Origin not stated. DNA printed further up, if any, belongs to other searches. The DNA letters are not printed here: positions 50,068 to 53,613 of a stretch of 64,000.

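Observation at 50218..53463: Lone 1081-aa SNF2 helicase fused to a DUF3883-like PD-(D/E)xK module in an A+T-shifted single-gene insert: candidate undescribed helicase-nuclease (defence-like) system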

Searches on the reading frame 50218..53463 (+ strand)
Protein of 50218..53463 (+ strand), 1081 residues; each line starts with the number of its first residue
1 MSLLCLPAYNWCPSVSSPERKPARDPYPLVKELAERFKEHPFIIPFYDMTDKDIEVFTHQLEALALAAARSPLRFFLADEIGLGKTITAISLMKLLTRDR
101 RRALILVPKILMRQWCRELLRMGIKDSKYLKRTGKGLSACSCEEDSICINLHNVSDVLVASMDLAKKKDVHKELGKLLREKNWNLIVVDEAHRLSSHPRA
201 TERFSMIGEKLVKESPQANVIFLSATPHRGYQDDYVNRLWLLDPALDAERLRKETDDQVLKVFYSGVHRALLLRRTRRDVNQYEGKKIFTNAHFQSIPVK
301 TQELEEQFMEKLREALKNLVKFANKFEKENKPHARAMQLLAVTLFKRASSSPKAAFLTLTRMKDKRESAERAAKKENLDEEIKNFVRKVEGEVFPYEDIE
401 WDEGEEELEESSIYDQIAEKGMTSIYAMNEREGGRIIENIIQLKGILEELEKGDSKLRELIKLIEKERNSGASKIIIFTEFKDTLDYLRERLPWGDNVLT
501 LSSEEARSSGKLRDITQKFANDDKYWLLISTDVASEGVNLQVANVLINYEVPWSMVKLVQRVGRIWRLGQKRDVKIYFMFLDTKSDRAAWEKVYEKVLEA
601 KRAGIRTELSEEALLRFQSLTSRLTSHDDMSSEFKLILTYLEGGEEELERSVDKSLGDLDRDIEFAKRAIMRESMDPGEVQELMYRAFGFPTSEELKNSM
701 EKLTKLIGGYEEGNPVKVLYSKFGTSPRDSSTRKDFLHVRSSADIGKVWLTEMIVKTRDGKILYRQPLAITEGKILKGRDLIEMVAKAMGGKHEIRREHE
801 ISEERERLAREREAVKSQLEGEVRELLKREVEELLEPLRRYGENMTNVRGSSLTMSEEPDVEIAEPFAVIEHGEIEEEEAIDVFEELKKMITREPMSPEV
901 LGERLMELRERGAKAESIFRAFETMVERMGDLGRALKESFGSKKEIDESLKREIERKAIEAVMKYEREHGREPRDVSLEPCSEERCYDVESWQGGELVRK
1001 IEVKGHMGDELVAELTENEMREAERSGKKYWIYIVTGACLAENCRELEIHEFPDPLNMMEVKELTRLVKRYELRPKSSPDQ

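Call 3: search_protein_families(library=pfam, proteins=[window:50218-53463:+], max_evalue=1)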
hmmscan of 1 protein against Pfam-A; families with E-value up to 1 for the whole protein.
window:50218-53463:+ (1081 aa): 12 families
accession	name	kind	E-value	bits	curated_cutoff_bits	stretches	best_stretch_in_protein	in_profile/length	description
PF00271.37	Helicase_C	-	2.1e-20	73.5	23.5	1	456-569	2-110/110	Helicase conserved C-terminal domain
PF00176.29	SNF2-rel_dom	-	1.5e-15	57.6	24.9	1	75-311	20-251/290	SNF2-related domain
PF04851.21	ResIII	-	1.3e-14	54.9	22.5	1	59-229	7-164/164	Type III restriction enzyme, res subunit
PF13020.12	NOV_C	-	1.4e-14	54.3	22.1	1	954-1038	1-82/91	Protein NO VEIN, C-terminal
PF00270.35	DEAD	-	3.3e-11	43.6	26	1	73-231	15-164/167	DEAD/DEAH box helicase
PF13872.12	AAA_34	-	2.5e-05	23.8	27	1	74-242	62-240/306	P-loop containing NTP hydrolase pore-1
PF22590.2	Cas3-like_C_2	-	0.00031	21.4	27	1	484-567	18-103/106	CRISPR-associated nuclease/helicase Cas3, C-terminal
PF07652.20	Flavi_DEAD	-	0.0021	18.5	21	1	177-234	90-142/148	Flavivirus DEAD domain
PF13401.12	AAA_22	-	0.0089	16.8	27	1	81-210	14-110/130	AAA domain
PF18766.7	SWI2_SNF2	-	0.0094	16.1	26.7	1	82-274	28-200/221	SWI2/SNF2 ATPase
PF09848.15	SLFN-g3_helicase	-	0.039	13.7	24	1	145-206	74-103/354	Schlafen group 3, DNA/RNA helicase domain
PF20308.4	TPR-S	-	0.12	13.4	27.6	1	878-955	3-80/102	Tetratricopeptide Repeats-Sensor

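Call 4: search_protein_families(library=padloc, proteins=[window:50218-53463:+], max_evalue=1)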
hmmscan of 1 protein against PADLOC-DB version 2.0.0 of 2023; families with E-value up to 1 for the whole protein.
window:50218-53463:+ (1081 aa): 55 families (the best 25 are shown)
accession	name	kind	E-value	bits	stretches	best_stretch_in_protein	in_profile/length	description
PDLC00659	HmaA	-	2.6e-69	232.2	2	44-602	93-644/1176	SNF2 helicase / DEAD-box helicase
PDLC02621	DrmD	-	2.2e-59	199.7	1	54-624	120-682/1040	DrmD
PDLC02500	BrxHI|BrxHII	-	8.9e-51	171.4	1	57-587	92-593/933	BrxHI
PDLC02504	BrxHI|BrxHII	-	1.3e-49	167.1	1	59-600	113-613/971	BrxHII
PDLC02572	DrmA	-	6.7e-46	154.7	1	58-599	121-652/1043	DrmA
PDLC02619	DrmD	-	6.6e-37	125.1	2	45-492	22-433/872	DrmD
PDLC02623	DrmD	-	1.1e-34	117.4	2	447-583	503-640/1040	DrmD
PDLC02620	DrmD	-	3.4e-34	116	1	51-580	95-589/1060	DrmD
PDLC02632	DrmD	-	6.7e-34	115.4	1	56-582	124-638/662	DrmD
PDLC02634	DrmD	-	8e-33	111.3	1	54-597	90-612/900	DrmD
PDLC02840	DpdE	-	4.2e-31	106.1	3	454-599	539-687/1091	DpdE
PDLC02843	DpdE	-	5.7e-31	105.3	3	53-120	156-225/1091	DpdE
PDLC02633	DrmD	-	1.3e-27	94.2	1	58-582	128-642/839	DrmD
PDLC00633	ZorD1|ZorD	-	4.5e-22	76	2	455-603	731-879/908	"SWI2/SNF2 helicase, Mrr-like nuclease"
PDLC02624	DrmD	-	1.1e-21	75.1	1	95-578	5-476/652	DrmD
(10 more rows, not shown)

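Call 5: search_protein_families(library=ncbifam, proteins=[window:50218-53463:+], max_evalue=1)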
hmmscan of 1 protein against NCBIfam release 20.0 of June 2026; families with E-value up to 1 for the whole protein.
window:50218-53463:+ (1081 aa): 29 families (the best 25 are shown)
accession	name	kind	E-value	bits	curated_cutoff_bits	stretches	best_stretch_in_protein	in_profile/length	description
NF038317.1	DISARM_DrmD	equivalog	2.3e-64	218.2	610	1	53-698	105-736/1021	DISARM system SNF2-like helicase DrmD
NF041062.1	DpdE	equivalog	2.6e-40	138.2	500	2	54-245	152-315/1048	protein DpdE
NF003426.0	PRK04914.1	equivalog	1.1e-38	133.1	576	2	46-245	144-334/959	RNA polymerase-associated protein RapA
NF038318.1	DISARM_DrmD_b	equivalog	6e-35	120.6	950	2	45-492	19-430/868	DISARM system SNF2-like helicase DrmD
NF042964.1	phospholipD_antiphage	equivalog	2.5e-33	115.4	1100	2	272-587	530-809/895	phospholipase D-like domain-containing anti-phage protein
NF010337.0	PRK13766.1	equivalog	1.2e-16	60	610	2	446-570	339-470/781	Hef nuclease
NF053675.1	pilus_reg_Snf2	equivalog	1.6e-15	56.3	1100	2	455-580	861-984/1029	pilus expression-regulating Snf2 family helicase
NF041790.1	anti-phage_ZorD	equivalog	1.6e-15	56.2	1500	2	452-578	902-1034/1035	type I Zorya anti-phage system protein ZorD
NF058637.1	helic_SCO1167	equivalog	1.2e-09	36.9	1200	2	76-124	492-543/932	SCO1167/SCO6262 family helicase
NF002340.1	PRK01297.1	equivalog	2.6e-08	33.1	564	1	456-580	236-354/372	ATP-dependent RNA helicase RhlB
TIGR04095.1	dnd_restrict_1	equivalog_domain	5.4e-08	32.3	600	1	52-233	5-174/451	DNA phosphorothioation system restriction enzyme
NF008394.0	PRK11192.1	equivalog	6.8e-07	28.5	507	1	455-571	233-344/441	ATP-dependent RNA helicase SrmB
NF008744.0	PRK11776.1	equivalog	1.3e-06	27.3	524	1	455-599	228-366/460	ATP-dependent RNA helicase DbpA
NF045503.1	repair_heli_XPB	equivalog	3.3e-06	25.9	610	1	82-195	213-313/548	DNA repair helicase XPB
NF003419.0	PRK04837.1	equivalog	4.1e-06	25.8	588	1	453-571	240-353/424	ATP-dependent RNA helicase RhlB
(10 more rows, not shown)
